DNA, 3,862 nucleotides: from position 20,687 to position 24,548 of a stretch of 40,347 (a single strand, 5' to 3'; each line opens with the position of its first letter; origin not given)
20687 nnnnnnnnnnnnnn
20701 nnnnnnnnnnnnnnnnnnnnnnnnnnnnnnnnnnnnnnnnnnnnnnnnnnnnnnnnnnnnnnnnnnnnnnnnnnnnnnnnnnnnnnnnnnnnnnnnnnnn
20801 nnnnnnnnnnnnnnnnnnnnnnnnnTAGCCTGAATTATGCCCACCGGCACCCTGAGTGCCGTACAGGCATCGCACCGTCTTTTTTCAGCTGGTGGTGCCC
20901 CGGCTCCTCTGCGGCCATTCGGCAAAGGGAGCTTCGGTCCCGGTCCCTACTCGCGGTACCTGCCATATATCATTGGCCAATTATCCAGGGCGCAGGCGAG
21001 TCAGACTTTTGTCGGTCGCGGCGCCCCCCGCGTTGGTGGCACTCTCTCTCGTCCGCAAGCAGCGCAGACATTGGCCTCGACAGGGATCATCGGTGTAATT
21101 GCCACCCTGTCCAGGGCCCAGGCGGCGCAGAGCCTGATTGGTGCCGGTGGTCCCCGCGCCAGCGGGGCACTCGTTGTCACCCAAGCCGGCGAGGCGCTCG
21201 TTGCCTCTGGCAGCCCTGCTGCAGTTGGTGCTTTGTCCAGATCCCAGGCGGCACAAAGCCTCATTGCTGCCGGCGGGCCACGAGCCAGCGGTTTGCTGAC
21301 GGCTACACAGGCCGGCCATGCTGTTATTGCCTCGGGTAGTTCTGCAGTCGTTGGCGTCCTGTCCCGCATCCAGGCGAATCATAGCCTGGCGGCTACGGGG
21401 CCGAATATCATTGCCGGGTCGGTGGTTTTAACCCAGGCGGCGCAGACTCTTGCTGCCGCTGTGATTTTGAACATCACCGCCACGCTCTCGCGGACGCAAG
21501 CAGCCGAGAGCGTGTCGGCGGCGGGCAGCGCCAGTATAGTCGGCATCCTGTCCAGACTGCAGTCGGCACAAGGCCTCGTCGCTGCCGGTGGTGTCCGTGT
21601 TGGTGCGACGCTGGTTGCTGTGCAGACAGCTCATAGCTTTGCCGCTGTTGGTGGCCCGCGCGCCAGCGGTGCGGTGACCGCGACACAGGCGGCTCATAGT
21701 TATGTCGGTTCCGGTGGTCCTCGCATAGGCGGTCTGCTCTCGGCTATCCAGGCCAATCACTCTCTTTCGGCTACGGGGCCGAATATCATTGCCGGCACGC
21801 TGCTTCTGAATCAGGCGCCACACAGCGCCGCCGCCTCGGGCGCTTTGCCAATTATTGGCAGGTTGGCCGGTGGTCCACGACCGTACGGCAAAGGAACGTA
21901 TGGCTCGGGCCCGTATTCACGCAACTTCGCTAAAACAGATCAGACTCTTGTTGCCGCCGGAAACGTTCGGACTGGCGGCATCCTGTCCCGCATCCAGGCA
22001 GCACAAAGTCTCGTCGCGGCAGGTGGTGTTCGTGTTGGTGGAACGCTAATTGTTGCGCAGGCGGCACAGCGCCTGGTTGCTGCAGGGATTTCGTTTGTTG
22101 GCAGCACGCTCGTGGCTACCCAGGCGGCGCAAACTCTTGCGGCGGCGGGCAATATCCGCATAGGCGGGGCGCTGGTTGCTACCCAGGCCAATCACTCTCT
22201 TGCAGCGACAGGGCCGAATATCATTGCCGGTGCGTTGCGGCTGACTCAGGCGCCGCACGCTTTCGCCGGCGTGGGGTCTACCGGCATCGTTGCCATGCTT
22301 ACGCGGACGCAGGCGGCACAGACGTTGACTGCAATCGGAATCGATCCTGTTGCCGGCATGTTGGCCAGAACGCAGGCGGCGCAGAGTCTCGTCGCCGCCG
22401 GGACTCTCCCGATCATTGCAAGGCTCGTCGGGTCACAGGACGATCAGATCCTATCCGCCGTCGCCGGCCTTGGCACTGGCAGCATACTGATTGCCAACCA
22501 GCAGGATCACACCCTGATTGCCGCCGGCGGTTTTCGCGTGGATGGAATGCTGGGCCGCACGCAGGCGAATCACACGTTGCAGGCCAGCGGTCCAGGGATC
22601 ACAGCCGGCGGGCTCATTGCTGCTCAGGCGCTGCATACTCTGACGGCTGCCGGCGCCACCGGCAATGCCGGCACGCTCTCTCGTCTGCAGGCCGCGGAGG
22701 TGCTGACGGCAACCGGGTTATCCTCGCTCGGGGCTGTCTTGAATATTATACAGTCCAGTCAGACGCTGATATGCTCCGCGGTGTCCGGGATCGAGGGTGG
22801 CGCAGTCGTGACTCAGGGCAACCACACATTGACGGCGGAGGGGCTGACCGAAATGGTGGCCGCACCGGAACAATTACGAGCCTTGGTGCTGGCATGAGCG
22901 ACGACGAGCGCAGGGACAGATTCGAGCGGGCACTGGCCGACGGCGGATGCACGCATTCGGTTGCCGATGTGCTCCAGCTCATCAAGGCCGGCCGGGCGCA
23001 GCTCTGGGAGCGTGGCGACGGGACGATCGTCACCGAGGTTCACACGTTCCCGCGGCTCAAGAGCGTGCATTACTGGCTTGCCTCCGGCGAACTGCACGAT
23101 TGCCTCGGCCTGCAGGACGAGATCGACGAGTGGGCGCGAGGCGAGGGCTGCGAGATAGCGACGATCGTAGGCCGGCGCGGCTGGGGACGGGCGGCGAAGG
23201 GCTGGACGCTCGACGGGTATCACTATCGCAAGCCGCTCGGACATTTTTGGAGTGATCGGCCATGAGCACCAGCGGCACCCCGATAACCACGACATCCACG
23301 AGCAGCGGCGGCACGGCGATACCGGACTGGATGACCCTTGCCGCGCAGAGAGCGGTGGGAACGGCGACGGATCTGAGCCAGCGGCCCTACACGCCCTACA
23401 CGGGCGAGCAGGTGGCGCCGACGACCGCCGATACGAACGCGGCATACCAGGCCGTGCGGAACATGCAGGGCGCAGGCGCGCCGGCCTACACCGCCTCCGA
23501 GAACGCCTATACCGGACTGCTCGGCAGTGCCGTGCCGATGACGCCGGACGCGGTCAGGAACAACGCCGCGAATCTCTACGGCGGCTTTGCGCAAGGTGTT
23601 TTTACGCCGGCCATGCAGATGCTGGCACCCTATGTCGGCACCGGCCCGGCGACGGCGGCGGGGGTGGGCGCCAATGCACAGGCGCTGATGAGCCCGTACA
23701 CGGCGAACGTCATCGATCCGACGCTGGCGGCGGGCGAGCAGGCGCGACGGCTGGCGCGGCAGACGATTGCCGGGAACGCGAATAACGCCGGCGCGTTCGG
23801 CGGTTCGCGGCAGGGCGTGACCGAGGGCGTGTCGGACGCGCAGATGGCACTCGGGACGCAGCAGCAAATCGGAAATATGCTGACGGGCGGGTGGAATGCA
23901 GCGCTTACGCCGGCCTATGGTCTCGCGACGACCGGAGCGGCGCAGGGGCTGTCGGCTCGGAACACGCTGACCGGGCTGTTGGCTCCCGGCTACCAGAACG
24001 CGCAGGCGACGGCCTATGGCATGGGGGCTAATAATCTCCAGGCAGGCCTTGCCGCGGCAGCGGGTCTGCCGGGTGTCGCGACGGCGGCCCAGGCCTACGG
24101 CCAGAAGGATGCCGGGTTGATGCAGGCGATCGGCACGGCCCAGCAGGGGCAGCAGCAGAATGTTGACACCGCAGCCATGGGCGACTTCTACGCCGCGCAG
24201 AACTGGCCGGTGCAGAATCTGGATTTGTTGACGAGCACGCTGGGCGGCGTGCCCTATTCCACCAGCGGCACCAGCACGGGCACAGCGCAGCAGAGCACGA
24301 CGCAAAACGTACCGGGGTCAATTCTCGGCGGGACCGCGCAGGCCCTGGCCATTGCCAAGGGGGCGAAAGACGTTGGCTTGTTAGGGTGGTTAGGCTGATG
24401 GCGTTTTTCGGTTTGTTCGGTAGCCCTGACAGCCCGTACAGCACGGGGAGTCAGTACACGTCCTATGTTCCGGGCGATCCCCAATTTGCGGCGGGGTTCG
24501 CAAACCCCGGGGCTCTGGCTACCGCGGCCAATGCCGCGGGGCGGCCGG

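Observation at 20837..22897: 686-aa protein built almost entirely from about 30 perfectly in-phase 21-residue repeats, organised as two halves with a 378-nt super-repeat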

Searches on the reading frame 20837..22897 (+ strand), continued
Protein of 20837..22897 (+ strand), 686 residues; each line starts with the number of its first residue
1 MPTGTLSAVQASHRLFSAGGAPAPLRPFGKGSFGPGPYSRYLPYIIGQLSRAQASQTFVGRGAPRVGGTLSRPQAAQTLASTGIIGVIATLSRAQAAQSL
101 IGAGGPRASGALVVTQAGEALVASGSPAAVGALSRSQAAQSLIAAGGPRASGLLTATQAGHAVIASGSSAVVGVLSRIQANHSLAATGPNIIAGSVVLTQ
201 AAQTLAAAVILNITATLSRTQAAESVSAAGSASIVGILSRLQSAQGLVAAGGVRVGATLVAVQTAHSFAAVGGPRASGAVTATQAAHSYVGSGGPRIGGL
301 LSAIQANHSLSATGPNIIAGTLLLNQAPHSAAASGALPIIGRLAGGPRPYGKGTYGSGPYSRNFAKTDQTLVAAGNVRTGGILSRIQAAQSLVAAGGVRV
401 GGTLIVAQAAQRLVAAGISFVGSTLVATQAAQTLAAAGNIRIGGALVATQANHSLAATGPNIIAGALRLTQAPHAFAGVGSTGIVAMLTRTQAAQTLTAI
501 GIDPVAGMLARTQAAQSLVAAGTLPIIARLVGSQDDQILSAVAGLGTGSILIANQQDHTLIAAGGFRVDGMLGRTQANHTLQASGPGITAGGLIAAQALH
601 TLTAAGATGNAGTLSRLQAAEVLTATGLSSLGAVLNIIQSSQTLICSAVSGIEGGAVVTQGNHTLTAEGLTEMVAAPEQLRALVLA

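Call 36: fold_search(model_id=the predicted structure, library=pdb)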
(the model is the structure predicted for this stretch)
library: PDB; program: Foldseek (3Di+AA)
matches with E <= 10: 65; with E <= 0.001: 0
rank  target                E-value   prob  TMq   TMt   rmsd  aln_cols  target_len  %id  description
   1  3p4g_C                3.2e-01  0.15  0.10  0.19  16.3       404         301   10  X-ray crystal structure of a hyperactive, Ca2+-dependent, beta-helical antifreeze protein from an Antarctic bacterium (released 2011-04-27)
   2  3p4g_D                3.4e-01  0.12  0.09  0.17  16.1       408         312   10  X-ray crystal structure of a hyperactive, Ca2+-dependent, beta-helical antifreeze protein from an Antarctic bacterium (released 2011-04-27)
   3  3p4g_A                5.0e-01  0.13  0.11  0.20  15.4       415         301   12  X-ray crystal structure of a hyperactive, Ca2+-dependent, beta-helical antifreeze protein from an Antarctic bacterium (released 2011-04-27)
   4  6n2b_A                5.3e-01  0.13  0.14  0.24  28.9       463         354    8  The Crystal Structure of Caldicellulosiruptor kristjanssonii Tapirin C-terminal domain (released 2018-12-19)
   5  6n2c_B                8.2e-01  0.11  0.11  0.15  16.0       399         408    8  The Crystal Structure of Caldicellulosiruptor hydrothermalis Tapirin C-terminal domain (released 2018-12-19)
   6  3p4g_B                9.5e-01  0.08  0.09  0.18  15.6       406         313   11  X-ray crystal structure of a hyperactive, Ca2+-dependent, beta-helical antifreeze protein from an Antarctic bacterium (released 2011-04-27)
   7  3fww                  1.2e+00  0.06  0.09  0.12  12.8       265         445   11  The crystal structure of the bifunctional N-acetylglucosamine-1-phosphate uridyltransferase/glucosamine-1-phosphate acet (released 2009-03-24)
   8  7dmk_C                1.2e+00  0.02  0.09  0.09  24.1       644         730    8  PL6 alginate lyase BcAlyPL6 (released 2021-10-06)
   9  8c50_A                1.3e+00  0.08  0.14  0.22  13.8       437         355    7  Pontibacter korlensis curli subunit CsgA (released 2023-06-28)
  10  4wa0                  1.6e+00  0.04  0.10  0.17  28.3       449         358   11  The structure of a possible adhesin C-terminal domain from Caldicellulosiruptor kronotskyensis (released 2015-03-04)
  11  7ok1_C                1.6e+00  0.02  0.06  0.11  12.4       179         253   12  Crystal structure of Pseudomonas aeruginosa LpxA in complex with compound 3 (released 2021-10-13)
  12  3lyc_A                1.6e+00  0.57  0.17  0.41   5.0       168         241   15  Crystal structure of Putative pectinase (YP_001304412.1) from Parabacteroides distasonis ATCC 8503 at 2.30 A resolutio (released 2010-03-16)
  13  6n2c_A                1.6e+00  0.09  0.11  0.17  16.4       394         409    8  The Crystal Structure of Caldicellulosiruptor hydrothermalis Tapirin C-terminal domain (released 2018-12-19)
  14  7xz8                  1.7e+00  0.06  0.14  0.19  15.1       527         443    6  Mutant (K141A) of the N-terminal domain of fucoidan lyase FdlA (released 2022-09-28)
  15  9fdy_C                1.7e+00  0.04  0.07  0.12  17.5       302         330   11  Betaglycan Orphan Domain (ratBGo) in complex with TGF-b1 and extracellular domain of TGFBRII (released 2025-03-12)
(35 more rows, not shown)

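Call 43: search_protein_representatives(protein=window:20837-22897:+)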
Query: 686 residues. Proteins with E-value up to 0.001 (for the whole library): 586; up to 1e-10: 147; up to 1e-30: 10. The best 150 are listed.
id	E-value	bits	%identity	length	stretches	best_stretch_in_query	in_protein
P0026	2.0e-76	274.6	46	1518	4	66-337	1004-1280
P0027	5.6e-63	230.2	44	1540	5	364-586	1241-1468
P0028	7.2e-50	186.9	39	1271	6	47-279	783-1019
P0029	8.5e-46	173.4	38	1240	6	45-270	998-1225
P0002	2.0e-44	168.9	42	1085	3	65-244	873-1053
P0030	6.0e-39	150.8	37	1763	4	86-291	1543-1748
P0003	2.1e-38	149.0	40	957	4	379-502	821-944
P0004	7.1e-35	137.4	42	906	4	45-235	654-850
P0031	1.5e-34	136.3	37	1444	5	116-320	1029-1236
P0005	6.8e-33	130.8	40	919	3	380-649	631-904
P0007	1.2e-30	123.4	44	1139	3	367-586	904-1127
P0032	1.1e-29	120.2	38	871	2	369-586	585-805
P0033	1.8e-29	119.5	41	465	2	248-505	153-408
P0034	6.4e-29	117.7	28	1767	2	152-585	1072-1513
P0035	2.9e-28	115.6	48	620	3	63-216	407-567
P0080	4.2e-15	72.1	31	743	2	155-495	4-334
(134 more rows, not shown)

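Call 67: search_protein_families(library=pfam, alignment_id=A4, max_evalue=0.001)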
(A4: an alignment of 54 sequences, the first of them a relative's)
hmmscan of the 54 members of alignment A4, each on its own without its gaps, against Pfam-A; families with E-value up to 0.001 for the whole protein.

A. member 1, P0026 (1518 aa): 4 families
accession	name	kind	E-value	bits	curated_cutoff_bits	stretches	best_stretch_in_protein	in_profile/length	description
PF00754.31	F5_F8_type_C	-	2.8e-12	47.3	28.2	1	499-621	3-124/127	F5/8 type C domain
PF22633.2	F5_F8_type_C_2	-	9.2e-11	42.7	27.8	1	513-608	1-90/91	NedA-like, galactose-binding domain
PF13313.11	DUF4082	-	5.3e-05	23.6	28.4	1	873-953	16-95/143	Domain of unknown function (DUF4082)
PF11504.14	Colicin_Ia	-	0.00076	20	25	0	263-283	22-42/72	Colicin Ia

B. families by the number of members that match (of 54 scanned): 14 families
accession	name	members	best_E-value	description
PF13385.13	Laminin_G_3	14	2.6e-39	Concanavalin A-like lectin/glucanases superfamily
PF13313.11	DUF4082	2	1.2e-12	Domain of unknown function (DUF4082)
PF02210.31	Laminin_G_2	2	2.2e-05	Laminin G domain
PF23148.1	Gp77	1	2.1e-16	Podophage GP4 fiber-tail adaptor protein gp77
PF00754.31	F5_F8_type_C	1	2.8e-12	F5/8 type C domain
PF22633.2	F5_F8_type_C_2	1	9.2e-11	NedA-like, galactose-binding domain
PF00622.36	SPRY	1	6.3e-07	SPRY domain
PF03100.22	CcmE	1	2.3e-06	CcmE domain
PF13927.12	Ig_3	1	5.8e-06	Immunoglobulin domain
PF01833.30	TIG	1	1.5e-05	IPT/TIG domain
PF07679.22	I-set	1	0.00012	Immunoglobulin I-set domain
PF07953.20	Toxin_R_bind_N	1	0.00017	Clostridium neurotoxin, N-terminal receptor binding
PF24517.2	CBM96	1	0.0003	Carbohydrate-binding module family 96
PF11504.14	Colicin_Ia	1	0.00076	Colicin Ia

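Call 104: find_encoding_contigs(protein=window:20837-22897:+, flank=3000, max_places=8)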
Protein window:20837-22897:+ (686 aa): 3 contigs read that carry it; 2 places shown.
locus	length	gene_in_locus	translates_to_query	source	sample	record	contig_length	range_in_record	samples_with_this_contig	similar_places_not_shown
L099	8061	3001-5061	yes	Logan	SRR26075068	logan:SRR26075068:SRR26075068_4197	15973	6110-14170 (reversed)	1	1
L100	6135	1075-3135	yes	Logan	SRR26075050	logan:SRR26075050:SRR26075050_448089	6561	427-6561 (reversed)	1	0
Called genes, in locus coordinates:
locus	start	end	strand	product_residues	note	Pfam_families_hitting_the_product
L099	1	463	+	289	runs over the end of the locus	PF07484:Collar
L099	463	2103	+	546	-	-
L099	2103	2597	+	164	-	-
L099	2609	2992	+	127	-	-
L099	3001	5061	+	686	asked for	-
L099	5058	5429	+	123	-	-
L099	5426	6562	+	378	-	-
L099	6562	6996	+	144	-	-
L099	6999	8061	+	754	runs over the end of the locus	PF01464:SLT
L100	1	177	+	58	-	?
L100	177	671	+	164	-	-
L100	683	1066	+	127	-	-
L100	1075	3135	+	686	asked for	-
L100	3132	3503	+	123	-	-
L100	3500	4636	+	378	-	-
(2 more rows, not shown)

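Call 115: find_encoding_contigs(protein=P0015, flank=5000, max_places=2)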
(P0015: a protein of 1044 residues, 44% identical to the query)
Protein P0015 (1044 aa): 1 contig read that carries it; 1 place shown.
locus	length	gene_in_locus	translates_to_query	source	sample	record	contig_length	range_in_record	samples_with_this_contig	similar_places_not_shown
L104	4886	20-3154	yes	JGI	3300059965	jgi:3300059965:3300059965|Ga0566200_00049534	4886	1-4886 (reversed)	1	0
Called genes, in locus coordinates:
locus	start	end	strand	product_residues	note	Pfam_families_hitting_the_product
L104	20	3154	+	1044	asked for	PF13884:Peptidase_S74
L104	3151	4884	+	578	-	?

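Call 116: find_encoding_contigs(protein=P0080, flank=6000, max_places=2)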
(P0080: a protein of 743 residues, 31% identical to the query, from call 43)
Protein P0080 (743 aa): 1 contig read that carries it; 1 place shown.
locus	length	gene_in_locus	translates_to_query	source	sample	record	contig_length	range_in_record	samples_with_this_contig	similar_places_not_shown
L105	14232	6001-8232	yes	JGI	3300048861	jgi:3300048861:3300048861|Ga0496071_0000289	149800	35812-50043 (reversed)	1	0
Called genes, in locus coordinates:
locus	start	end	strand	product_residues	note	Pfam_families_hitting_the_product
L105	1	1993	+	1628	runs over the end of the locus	PF13385:Laminin_G_3 (weak)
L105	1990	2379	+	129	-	-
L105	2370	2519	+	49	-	-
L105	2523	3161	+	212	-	-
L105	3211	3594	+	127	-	-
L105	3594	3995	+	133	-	-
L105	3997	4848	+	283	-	-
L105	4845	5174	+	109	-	-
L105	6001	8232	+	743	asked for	PF23148:Gp77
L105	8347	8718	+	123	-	-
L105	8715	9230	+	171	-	-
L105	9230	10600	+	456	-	PF13472:Lipase_GDSL_2 (faint)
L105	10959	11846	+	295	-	PF13472:Lipase_GDSL_2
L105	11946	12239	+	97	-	PF23148:Gp77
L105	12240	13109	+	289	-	-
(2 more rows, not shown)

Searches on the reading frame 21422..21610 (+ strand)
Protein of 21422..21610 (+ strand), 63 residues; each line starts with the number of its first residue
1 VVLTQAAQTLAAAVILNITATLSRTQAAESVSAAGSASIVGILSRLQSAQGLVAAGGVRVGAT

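Call 76: search_solved_structures(query=A5, max_evalue=10, show_alignments=3)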
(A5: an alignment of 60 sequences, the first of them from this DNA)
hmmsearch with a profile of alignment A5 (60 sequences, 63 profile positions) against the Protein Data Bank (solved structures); distinct sequences matched with E-value up to 10: 1.
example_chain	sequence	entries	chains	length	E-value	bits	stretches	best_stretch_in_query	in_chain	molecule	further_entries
8k8k_A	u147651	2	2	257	4.4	10.7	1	21-52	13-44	Molybdate transporter periplasmic protein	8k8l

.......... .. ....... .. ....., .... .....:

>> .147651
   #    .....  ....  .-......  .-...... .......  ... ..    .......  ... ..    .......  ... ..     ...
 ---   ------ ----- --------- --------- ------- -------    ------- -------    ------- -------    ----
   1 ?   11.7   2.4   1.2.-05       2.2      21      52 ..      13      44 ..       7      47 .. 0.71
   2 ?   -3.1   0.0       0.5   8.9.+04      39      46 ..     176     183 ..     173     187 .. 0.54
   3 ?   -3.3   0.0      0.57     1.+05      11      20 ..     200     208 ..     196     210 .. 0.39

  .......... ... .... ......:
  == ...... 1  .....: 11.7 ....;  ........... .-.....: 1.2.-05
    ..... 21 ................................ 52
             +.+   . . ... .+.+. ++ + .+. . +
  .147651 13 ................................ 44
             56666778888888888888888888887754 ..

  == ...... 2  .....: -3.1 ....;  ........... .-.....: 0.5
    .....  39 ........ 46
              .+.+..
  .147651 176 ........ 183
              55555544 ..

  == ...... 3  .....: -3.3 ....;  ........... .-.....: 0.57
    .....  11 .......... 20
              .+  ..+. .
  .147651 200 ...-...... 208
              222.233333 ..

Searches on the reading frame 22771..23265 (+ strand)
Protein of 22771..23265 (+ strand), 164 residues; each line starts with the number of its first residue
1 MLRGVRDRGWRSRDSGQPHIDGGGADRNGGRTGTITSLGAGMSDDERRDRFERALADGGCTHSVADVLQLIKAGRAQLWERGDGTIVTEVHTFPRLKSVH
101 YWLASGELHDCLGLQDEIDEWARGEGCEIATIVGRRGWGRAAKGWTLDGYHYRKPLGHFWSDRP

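Call 7: search_protein_families(library=pfam, proteins=[window:22771-23265:+], max_evalue=0.01)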
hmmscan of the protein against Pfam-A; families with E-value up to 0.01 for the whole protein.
window:22771-23265:+ (164 aa): 0 families

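Call 8: search_protein_families(library=phrogs, proteins=[window:22771-23265:+], max_evalue=0.01)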
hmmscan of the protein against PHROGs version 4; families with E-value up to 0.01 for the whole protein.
window:22771-23265:+ (164 aa): 1 family
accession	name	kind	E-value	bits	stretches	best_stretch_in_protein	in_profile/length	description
phrog_22172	-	unknown function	0.0035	18.5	1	60-142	26-112/129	-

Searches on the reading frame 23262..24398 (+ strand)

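Call 7: search_protein_families(library=pfam, proteins=[window:23262-24398:+], max_evalue=0.01)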
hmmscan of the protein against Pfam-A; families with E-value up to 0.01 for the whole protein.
window:23262-24398:+ (378 aa): 0 families

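Call 8: search_protein_families(library=phrogs, proteins=[window:23262-24398:+], max_evalue=0.01)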
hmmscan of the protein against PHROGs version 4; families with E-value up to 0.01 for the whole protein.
window:23262-24398:+ (378 aa): 1 family
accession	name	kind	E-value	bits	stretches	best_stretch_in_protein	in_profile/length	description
phrog_4287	-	DNA, RNA and nucleotide metabolism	2.3e-06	28.1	1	9-364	6-312/392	DNA ejection protein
